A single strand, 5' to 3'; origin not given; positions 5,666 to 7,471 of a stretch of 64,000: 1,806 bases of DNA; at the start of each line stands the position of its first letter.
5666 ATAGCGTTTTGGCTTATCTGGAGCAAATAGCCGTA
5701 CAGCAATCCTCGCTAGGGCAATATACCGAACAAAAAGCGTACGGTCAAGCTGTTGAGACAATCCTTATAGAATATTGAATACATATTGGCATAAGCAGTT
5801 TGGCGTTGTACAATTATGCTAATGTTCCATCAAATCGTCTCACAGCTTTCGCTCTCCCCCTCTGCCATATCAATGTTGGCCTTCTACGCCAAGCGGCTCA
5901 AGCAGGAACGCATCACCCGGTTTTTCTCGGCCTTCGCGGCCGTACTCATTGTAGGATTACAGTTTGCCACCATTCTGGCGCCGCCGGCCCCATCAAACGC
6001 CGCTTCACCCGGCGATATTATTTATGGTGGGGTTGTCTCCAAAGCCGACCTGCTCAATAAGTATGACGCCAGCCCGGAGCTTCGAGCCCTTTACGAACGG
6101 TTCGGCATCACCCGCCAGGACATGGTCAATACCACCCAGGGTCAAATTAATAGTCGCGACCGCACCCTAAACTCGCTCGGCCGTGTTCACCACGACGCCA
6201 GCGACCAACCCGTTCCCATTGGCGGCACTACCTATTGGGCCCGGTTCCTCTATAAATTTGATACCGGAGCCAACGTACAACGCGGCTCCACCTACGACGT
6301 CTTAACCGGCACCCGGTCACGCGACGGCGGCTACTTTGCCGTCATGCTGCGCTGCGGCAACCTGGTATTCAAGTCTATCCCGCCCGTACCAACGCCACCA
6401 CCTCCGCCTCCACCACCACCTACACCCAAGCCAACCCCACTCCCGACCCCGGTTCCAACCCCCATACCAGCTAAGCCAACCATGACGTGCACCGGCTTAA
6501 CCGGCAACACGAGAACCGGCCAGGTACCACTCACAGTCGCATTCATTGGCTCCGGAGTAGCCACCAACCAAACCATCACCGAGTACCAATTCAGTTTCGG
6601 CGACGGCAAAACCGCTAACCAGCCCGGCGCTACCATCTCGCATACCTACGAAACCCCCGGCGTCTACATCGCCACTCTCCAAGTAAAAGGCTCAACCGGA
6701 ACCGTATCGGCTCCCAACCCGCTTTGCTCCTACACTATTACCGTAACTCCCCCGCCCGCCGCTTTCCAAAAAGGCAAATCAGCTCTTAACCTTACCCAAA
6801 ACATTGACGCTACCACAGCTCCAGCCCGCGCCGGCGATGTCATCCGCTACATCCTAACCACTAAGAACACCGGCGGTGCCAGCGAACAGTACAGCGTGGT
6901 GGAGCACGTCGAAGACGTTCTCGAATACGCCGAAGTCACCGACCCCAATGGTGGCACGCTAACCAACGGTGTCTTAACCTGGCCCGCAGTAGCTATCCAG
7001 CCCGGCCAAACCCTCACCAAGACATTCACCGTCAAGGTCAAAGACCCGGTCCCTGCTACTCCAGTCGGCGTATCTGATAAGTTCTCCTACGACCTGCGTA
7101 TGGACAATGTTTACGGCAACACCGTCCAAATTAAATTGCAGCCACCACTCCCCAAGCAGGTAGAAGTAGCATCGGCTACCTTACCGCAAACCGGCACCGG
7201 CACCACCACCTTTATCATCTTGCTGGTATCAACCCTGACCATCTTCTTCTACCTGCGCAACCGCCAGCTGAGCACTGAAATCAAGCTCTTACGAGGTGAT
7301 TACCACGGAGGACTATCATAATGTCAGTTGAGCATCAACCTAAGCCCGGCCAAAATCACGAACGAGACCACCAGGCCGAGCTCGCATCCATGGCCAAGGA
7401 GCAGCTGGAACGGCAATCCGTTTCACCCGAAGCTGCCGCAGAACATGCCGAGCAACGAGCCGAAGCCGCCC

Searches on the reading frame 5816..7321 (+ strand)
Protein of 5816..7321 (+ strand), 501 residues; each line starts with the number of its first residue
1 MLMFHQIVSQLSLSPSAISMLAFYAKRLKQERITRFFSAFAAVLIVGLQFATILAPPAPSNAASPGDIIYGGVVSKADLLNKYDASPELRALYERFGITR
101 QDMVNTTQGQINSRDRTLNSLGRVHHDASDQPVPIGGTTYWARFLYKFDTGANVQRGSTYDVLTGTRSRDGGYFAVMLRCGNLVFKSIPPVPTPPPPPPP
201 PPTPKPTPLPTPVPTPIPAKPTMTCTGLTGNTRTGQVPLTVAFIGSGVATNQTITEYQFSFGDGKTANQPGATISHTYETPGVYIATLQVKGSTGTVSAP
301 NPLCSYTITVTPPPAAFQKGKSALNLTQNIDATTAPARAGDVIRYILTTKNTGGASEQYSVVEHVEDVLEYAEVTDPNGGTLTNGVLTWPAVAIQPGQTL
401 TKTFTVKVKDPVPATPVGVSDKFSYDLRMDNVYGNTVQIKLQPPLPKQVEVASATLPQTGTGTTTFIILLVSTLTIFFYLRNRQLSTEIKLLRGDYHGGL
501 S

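Call 22: search_protein_families(library=pfam, proteins=[window:5816-7321:+], max_evalue=0.00001)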
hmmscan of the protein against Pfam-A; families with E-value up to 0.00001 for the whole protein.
window:5816-7321:+ (501 aa): 2 families
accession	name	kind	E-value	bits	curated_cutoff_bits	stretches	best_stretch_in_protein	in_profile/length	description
PF18911.6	PKD_4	-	2e-13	50.6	27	1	230-298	9-76/85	PKD domain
PF00801.26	PKD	-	2.8e-09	37.3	23.5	1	237-299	13-74/80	PKD domain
